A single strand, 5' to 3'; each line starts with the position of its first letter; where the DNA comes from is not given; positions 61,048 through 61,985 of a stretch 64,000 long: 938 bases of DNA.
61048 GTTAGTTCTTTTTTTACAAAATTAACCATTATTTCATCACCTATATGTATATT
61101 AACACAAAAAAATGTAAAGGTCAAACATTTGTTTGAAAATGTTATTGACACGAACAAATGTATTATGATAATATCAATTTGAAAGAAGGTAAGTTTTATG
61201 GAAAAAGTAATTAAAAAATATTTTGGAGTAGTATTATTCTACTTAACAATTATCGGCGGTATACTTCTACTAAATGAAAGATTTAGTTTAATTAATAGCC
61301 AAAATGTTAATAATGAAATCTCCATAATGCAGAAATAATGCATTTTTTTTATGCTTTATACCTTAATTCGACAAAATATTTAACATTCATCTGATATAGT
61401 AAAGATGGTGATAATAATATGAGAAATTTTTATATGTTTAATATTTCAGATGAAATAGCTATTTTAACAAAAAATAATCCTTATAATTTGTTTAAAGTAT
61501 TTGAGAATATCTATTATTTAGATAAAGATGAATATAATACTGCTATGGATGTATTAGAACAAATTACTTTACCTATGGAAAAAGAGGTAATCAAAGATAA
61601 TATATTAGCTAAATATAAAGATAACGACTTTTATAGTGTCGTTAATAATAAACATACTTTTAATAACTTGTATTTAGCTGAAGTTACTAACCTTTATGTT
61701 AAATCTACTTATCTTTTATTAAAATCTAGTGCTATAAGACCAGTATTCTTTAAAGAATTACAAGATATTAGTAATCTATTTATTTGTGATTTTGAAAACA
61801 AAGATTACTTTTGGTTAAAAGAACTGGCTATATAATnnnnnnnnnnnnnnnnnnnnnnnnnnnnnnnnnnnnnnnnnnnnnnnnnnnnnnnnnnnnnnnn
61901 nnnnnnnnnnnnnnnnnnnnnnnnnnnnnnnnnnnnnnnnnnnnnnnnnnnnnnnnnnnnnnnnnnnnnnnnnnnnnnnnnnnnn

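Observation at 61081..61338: Small membrane-protein gene divergent from lexA under Cheo-type SOS boxes, a candidate SOS division inhibitor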

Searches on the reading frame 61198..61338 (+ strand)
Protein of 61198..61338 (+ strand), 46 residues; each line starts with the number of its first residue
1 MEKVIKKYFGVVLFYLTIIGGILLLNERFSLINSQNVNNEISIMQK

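Call 6: search_protein_families(library=pfam, proteins=[window:61198-61338:+], max_evalue=0.1)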
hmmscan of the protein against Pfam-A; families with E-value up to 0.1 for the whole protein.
window:61198-61338:+ (46 aa): 1 family
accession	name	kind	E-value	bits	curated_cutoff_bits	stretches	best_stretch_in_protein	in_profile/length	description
PF20664.2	DUF6814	-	0.0064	17.1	25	1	4-40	3-40/71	Family of unknown function (DUF6814)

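Call 13: find_homologous_proteins(query=window:61198-61335:+, max_evalue=10)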
Query window:61198-61335:+ (46 aa): 1 proteins with E <= 10 among 1 candidates.
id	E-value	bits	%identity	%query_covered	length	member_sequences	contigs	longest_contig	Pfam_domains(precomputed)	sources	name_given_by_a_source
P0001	2.1e-20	87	100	100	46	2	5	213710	-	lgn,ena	-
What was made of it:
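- Tried and rejected: A word-indexed search with the 46-aa protein found only itself (call 13).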

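Call 23: find_homologous_proteins(query=A1, max_evalue=1)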
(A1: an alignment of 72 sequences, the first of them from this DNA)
Query A1 (72 sequences) (46 aa, profile of the alignment): 73 proteins with E <= 1 among 244 candidates.
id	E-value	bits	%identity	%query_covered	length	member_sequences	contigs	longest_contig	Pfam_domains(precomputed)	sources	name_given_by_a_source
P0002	4.4e-15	73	33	78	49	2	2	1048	-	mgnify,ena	mgnify:CR=1 FL=1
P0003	4.7e-15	72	35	100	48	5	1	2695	-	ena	-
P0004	8.9e-15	72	33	78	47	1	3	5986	-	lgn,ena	-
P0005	2.1e-14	70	36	78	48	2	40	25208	-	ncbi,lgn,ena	-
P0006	8.6e-14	68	34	76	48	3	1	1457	-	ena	-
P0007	8.8e-14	68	28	78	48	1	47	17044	-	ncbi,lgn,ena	-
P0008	1.2e-13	68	30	93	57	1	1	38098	-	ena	-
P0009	1.4e-13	68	31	100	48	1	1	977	-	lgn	-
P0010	1.7e-13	67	34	100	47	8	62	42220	-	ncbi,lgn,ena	-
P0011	2.1e-13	67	31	85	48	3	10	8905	-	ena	-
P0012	2.7e-13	67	29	100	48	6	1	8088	-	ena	-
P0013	3.4e-13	66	35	93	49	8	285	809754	-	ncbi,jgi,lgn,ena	-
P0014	4.5e-13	66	45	80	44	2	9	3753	-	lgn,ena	-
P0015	5.5e-13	66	36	61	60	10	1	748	-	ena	-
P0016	5.9e-13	66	46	76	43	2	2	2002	-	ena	-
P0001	7.8e-13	65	100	100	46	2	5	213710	-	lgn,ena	-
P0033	1.5e-11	61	35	85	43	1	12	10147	-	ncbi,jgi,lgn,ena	-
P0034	1.6e-11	61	35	74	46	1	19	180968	-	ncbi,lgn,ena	-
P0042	2.0e-10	58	36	72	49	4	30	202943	-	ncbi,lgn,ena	-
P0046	1.4e-9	55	30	72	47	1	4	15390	-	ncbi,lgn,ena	-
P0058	9.3e-8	49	42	26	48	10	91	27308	-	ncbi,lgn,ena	-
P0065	1.4e-6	45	50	61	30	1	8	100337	-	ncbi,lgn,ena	-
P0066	2.3e-6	45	23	76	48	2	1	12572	-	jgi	jgi:hypothetical protein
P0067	1.1e-5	42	58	57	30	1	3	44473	-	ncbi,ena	-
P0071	1.1e-4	39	-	-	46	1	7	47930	-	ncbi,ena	-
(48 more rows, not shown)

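Call 24: search_protein_families(library=ncbifam, alignment_id=A1, max_evalue=1)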
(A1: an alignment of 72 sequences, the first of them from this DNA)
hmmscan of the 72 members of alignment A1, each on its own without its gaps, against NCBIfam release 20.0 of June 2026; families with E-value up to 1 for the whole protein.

A. member 1, seq(46 aa): 2 families
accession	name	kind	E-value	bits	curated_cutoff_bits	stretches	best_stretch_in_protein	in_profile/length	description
TIGR00427.1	TIGR00427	subfamily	0.0013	18.5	99.2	1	3-38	62-97/201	NAAT family transporter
NF005261.0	PRK06764.1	equivalog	0.032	14.5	176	1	3-40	2-39/105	hypothetical protein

B. families by the number of members that match (of 72 scanned): 17 families
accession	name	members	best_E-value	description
NF041581.1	SosA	5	0.034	DNA damage-induced cell division inhibitor SosA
NF041491.1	membrane_YniD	3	0.076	small membrane protein YniD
TIGR00427.1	TIGR00427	2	0.0013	NAAT family transporter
NF041014.1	pilin_ComGG_2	2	0.065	competence type IV pilus minor pilin ComGG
NF045951.1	MAG0110_fam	1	0.0016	MAG0110 family membrane protein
NF041635.1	STM3941_fam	1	0.017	STM3941 family protein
NF005261.0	PRK06764.1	1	0.032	hypothetical protein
NF004617.0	PRK05951.1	1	0.035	prenyltransferase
NF033218.1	anchor_AmaP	1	0.046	alkaline shock response membrane anchor protein AmaP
NF005162.0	PRK06638.1-1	1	0.069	NADH-quinone oxidoreductase subunit J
TIGR01938.1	nqrC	1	0.078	NADH:ubiquinone reductase (Na(+)-transporting) subunit C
NF040904.1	PhrA_Strep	1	0.12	PhrA family quorum-sensing system peptide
NF033492.1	podovir_small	1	0.13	putative phage replication protein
NF002743.0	PRK02733.1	1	0.13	photosystem I reaction center subunit IX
NF002813.0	PRK02958.1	1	0.18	Sec-independent protein translocase subunit TatA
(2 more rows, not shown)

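Call 32: search_protein_representatives(alignment_id=A2)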
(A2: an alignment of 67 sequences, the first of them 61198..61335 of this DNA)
Query: 67 sequences, 48 profile positions. Proteins with E-value up to 0.001 (for the whole library): 211; up to 1e-10: 17; up to 1e-30: 0. The best 150 are listed.
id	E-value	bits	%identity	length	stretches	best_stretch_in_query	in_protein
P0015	2.2e-18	81.5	-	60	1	1-48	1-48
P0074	1.9e-16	75.3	-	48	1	1-47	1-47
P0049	2.7e-16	74.8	-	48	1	1-47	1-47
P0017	5.1e-15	70.7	-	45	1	1-43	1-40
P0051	5.5e-15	70.6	-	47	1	1-46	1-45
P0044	8.9e-14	66.8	-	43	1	1-38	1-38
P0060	5.1e-13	64.3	-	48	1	1-48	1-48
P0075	2.5e-12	62.1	-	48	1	1-45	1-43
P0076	2.5e-12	62.1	-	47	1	1-47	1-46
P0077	3.2e-12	61.8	-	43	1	1-48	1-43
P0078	6.1e-12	60.9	-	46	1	1-47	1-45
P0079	6.3e-12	60.8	-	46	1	1-48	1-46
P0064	8.3e-12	60.5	-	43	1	1-32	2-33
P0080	1.6e-11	59.5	-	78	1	1-46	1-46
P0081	2.9e-11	58.7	-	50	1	1-47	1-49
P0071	2.9e-07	45.9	-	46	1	1-45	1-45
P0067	9.1e-07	44.3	-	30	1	1-30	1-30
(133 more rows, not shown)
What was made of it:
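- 61198..61338 (+): Small gene, 46 aa: basic N-terminus (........), TM helix about F9-L25, juxtamembrane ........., polar tail. 211 family representatives (call 32).
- There are 211 representatives at E<=1e-3 among 1.84 billion proteins, nearly all 43-60 aa (call 32). There are 211 family representatives (call 32).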

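Call 34: find_encoding_contigs(protein=P0066, flank=3000, max_places=3)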
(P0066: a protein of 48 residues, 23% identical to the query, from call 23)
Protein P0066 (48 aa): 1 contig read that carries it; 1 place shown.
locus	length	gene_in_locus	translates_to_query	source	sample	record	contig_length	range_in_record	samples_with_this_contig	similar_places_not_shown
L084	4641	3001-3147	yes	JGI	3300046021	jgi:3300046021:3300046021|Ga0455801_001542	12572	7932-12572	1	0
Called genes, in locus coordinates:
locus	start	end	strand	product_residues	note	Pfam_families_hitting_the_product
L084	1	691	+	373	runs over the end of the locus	PF01694:Rhomboid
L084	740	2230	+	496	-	-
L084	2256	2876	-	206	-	PF01726:LexA_DNA_bind, PF00717:Peptidase_S24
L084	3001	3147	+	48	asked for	-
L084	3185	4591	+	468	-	PF00919:UPF0004, PF04055:Radical_SAM, PF01938:TRAM (weak)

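Call 35: find_encoding_contigs(protein=P0058, flank=3000, max_places=3)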
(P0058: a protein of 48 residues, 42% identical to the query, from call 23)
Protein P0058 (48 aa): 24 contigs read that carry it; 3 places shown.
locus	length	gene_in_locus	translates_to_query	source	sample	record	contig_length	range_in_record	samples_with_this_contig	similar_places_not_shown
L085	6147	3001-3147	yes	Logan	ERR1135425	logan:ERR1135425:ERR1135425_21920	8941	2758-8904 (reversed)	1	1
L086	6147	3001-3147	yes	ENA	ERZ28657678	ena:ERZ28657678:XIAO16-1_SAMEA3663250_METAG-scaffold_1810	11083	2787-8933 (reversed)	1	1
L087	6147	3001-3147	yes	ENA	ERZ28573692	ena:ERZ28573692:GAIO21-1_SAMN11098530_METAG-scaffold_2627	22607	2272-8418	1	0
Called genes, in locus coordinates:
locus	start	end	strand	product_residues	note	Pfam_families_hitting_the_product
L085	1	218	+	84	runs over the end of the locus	?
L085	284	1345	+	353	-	-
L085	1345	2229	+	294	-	PF04536:TPM_phosphatase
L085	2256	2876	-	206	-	PF01726:LexA_DNA_bind, PF00717:Peptidase_S24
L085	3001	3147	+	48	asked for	-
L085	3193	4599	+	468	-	PF00919:UPF0004, PF04055:Radical_SAM, PF01938:TRAM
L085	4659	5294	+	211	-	-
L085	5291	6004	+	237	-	PF02616:SMC_ScpA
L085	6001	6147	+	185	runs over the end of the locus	PF04079:SMC_ScpB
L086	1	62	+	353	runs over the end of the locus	-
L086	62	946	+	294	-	PF04536:TPM_phosphatase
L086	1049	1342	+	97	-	-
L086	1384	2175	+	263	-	PF13276:HTH_21, PF00665:rve, PF13610:DDE_Tnp_IS240 (weak), PF13683:rve_3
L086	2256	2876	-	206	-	PF01726:LexA_DNA_bind, PF00717:Peptidase_S24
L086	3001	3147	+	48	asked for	-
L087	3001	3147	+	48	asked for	-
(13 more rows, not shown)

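Call 36: find_encoding_contigs(protein=P0071, flank=3000, max_places=3)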
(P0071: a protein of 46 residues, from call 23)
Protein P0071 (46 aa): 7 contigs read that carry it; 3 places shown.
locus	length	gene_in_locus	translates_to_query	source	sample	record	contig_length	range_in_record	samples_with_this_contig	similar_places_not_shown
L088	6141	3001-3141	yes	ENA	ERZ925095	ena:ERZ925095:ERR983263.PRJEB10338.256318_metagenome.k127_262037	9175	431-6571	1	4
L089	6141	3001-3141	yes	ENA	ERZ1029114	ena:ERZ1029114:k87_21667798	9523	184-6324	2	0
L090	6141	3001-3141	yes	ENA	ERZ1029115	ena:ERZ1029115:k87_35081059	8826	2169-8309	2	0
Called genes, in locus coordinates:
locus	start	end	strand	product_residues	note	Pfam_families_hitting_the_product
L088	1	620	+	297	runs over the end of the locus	PF01479:S4, PF00849:PseudoU_synth_2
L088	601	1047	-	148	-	PF03073:TspO_MBR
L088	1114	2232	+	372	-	PF01694:Rhomboid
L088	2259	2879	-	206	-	PF01726:LexA_DNA_bind, PF00717:Peptidase_S24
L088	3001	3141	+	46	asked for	-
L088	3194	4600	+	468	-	PF00919:UPF0004, PF04055:Radical_SAM, PF01938:TRAM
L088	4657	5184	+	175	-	-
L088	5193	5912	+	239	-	PF02616:SMC_ScpA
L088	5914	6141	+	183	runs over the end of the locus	PF04079:SMC_ScpB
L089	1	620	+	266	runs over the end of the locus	?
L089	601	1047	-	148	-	PF03073:TspO_MBR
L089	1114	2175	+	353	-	PF01694:Rhomboid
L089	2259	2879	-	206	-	PF01726:LexA_DNA_bind, PF00717:Peptidase_S24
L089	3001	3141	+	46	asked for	-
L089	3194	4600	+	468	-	PF00919:UPF0004, PF04055:Radical_SAM, PF01938:TRAM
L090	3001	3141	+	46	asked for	-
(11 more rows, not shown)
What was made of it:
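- Distant members P0066, P0058 and P0071 are each divergent from lexA with about 120 bp between them, although the downstream gene differs (calls 34-36).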

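Call 49: predict_structure(alignment_id=A2)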
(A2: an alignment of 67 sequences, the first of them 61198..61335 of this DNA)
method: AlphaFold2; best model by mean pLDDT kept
length: 46 residues; sequences in the alignment: 67
mean_pLDDT: 78.9   pTM: 0.45
mean pLDDT of the five models: 78.9, 78.3, 77.2, 76.4, 74.7
residues with pLDDT >= 90: 18; 70-90: 12; 50-70: 15; < 50: 1
segments of 3 or more residues with pLDDT < 50: none
pLDDT, mean of each block of 10 residues (from residue 1): 74 96 92 69 54
secondary structure, 60 per line:
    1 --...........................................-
elements in order: H3-45
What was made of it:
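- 61198..61338 (+): Single-helix model (call 49).
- On YneA family: Single-helix AlphaFold2 model (call 49).
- Checked: AlphaFold2 gives one helix, with pLDDT 92-96 over residues 11-30 (call 49).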

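Call 53: search_protein_families(library=pfam, alignment_id=A1, max_evalue=0.1)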
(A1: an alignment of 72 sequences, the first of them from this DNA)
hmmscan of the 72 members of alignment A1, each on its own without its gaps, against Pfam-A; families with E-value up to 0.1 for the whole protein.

A. member 1, seq(46 aa): 1 family
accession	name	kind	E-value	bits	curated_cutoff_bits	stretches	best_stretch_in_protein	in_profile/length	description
PF20664.2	DUF6814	-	0.0064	17.1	25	1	4-40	3-40/71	Family of unknown function (DUF6814)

B. families by the number of members that match (of 72 scanned): 19 families
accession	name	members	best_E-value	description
PF20664.2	DUF6814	5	0.00024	Family of unknown function (DUF6814)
PF24153.1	Meg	4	0.024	Maternally expressed gene family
PF14979.11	TMEM52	2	0.045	Transmembrane 52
PF14937.11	DUF4500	1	0.01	Domain of unknown function (DUF4500)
PF23471.1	Cap15_TM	1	0.02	Cap15, TM helices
PF25667.1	ASFV_P17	1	0.021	African swine fever virus minor capsid protein p17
PF14002.11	YniB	1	0.026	YniB-like protein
PF24357.1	TMD0_ABC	1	0.037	ABC transporter TMD0 domain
PF11431.13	Transport_MerF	1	0.038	Membrane transport protein MerF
PF14808.11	TMEM164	1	0.04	TMEM164 family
PF15055.12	DMAC1_Dmo2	1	0.052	DMAC1/Dmo2-like domain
PF17534.7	DUF5453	1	0.056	Family of unknown function (DUF5453)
PF10749.14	DUF2534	1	0.058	Protein of unknown function (DUF2534)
PF20833.2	RNase_E_G_Thio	1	0.059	RNase E/G, Thioredoxin-like domain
PF23695.1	YncO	1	0.064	YncO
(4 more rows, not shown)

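Call 54: search_protein_families(library=padloc, alignment_id=A1, max_evalue=0.1)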
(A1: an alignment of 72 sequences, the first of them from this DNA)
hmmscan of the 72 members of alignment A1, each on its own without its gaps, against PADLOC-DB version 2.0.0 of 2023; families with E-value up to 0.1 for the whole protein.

A. member 1, seq(46 aa): 0 families

B. families by the number of members that match (of 72 scanned): 2 families
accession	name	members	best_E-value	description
PDLC00212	KwaA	1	0.003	Unknown function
PDLC01783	Cas6b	1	0.0078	-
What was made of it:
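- Tried and rejected: Nothing meaningful (call 54).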

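Call 58: list_cluster_members(proteins=[P0001, P0013, P0010, P0005, P0007, P0042, P0058, P0034, P0033, P0046])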
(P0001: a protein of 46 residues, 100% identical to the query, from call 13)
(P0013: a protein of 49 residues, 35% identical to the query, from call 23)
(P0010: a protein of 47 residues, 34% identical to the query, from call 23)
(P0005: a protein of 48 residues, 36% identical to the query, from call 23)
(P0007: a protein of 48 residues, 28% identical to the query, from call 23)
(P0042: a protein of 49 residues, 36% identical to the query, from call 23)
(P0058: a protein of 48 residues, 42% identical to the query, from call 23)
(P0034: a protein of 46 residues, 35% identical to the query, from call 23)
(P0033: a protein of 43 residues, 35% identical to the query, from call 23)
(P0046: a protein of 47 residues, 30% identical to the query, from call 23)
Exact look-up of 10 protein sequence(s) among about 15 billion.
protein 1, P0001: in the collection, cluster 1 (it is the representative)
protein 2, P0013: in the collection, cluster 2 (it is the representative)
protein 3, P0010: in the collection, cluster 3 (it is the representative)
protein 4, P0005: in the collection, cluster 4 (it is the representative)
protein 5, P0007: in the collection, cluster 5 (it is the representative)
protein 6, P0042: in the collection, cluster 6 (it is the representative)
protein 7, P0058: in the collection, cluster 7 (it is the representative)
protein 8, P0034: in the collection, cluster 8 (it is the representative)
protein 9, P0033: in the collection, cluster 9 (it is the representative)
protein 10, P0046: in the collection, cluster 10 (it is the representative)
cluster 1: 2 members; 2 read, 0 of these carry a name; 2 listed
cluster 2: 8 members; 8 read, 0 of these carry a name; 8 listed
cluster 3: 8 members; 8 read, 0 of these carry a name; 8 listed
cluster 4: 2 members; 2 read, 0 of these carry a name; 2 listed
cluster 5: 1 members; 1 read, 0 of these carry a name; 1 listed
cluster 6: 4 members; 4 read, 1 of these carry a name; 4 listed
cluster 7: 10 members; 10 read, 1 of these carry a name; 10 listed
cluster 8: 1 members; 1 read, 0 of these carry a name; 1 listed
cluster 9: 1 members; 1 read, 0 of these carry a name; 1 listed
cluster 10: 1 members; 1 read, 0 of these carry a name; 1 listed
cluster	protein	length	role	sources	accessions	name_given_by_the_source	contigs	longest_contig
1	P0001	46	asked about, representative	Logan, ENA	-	-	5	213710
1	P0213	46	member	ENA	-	-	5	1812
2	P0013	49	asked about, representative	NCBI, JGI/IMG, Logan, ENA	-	-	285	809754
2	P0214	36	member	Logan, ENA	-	-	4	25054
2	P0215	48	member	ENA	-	-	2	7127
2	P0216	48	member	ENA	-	-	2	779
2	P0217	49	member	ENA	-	-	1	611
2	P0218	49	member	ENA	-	-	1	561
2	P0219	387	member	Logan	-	-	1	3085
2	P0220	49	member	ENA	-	-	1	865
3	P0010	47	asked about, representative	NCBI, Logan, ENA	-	-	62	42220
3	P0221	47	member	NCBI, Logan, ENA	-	-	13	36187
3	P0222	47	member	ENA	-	-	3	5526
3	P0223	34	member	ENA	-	-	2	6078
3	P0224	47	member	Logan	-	-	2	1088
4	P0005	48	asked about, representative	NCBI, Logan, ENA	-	-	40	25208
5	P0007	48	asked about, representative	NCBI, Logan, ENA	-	-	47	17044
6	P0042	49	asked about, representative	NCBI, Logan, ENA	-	-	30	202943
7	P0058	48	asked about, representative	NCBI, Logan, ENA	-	-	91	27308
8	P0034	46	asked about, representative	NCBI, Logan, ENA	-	-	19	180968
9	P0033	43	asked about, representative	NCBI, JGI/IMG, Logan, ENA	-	-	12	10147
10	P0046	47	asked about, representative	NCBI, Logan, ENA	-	-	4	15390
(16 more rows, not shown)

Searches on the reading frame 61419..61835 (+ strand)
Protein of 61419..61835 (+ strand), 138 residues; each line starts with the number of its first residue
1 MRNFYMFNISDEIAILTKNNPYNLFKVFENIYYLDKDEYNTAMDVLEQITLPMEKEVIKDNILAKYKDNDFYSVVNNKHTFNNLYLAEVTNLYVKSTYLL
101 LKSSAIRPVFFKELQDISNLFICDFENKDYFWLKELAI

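Call 6: search_protein_families(library=pfam, proteins=[window:61419-61835:+], max_evalue=0.1)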
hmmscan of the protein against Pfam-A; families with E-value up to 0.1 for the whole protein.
window:61419-61835:+ (138 aa): 3 families
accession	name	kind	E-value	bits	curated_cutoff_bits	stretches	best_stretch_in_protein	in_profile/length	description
PF10747.14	SirA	-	3.3e-09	37.7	26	1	2-135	1-138/140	Sporulation inhibitor of replication protein SirA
PF12430.13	ABA_GPCR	-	0.022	15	22.1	1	77-104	106-133/180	Abscisic acid G-protein coupled receptor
PF12178.13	INCENP_N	-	0.089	13.2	25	0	121-135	17-31/36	Chromosome passenger complex (CPC) protein INCENP N terminal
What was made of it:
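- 61419..61835 (+): Neighbour, not shown to be part of the unit: SirA-like gene (138 aa), 80 nt downstream on the same strand. Pfam SirA, E 3.3e-9, above the curated cut-off (call 6).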
